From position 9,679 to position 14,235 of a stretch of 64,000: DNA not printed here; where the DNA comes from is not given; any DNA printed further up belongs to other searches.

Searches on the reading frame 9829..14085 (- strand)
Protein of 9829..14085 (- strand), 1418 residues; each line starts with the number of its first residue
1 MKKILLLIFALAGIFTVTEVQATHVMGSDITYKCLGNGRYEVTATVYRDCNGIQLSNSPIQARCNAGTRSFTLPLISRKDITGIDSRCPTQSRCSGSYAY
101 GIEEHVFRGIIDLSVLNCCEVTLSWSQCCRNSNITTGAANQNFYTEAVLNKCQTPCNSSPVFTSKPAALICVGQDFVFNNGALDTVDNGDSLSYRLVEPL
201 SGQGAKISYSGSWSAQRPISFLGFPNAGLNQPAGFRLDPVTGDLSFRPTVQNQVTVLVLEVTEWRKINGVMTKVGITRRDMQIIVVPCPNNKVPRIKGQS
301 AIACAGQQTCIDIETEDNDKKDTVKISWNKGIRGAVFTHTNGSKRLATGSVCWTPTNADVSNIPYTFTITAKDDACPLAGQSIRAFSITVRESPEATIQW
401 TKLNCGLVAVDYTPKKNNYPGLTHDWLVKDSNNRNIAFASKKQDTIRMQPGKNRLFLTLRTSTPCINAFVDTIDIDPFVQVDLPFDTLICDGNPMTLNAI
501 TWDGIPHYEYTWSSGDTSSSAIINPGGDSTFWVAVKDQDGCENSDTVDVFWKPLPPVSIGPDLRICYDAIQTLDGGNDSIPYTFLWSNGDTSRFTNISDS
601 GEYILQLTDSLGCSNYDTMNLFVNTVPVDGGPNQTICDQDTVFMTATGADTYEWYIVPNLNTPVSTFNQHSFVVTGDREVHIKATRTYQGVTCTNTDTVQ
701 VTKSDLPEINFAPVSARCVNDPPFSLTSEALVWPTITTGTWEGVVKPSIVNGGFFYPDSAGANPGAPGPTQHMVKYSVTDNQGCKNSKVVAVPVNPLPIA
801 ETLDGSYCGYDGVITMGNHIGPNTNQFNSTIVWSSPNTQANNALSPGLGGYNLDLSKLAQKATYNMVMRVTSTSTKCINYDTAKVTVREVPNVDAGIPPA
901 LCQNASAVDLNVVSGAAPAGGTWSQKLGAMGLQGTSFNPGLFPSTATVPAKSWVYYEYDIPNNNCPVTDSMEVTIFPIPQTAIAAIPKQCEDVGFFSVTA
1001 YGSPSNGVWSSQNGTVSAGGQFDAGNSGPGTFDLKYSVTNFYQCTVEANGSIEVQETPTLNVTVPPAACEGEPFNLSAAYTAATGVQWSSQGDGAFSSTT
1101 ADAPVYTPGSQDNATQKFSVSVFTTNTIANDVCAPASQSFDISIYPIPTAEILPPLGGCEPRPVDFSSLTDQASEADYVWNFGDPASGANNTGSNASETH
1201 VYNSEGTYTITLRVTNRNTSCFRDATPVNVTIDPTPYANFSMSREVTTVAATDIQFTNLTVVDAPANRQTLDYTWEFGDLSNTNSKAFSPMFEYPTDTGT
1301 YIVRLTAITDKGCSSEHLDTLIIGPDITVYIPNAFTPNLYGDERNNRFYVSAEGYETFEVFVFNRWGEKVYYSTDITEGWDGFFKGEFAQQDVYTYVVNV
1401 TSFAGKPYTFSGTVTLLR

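Call 63: search_protein_families(library=ncbifam, proteins=[window:9829-14085:-], max_evalue=0.001)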
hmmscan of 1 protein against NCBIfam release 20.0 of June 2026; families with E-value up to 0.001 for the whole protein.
window:9829-14085:- (1418 aa): 1 family
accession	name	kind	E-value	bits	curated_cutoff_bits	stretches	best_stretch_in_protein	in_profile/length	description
TIGR04131.1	Bac_Flav_CTERM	domain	4.4e-10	39.6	35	1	1331-1418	3-85/85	T9SS type B sorting domain-containing protein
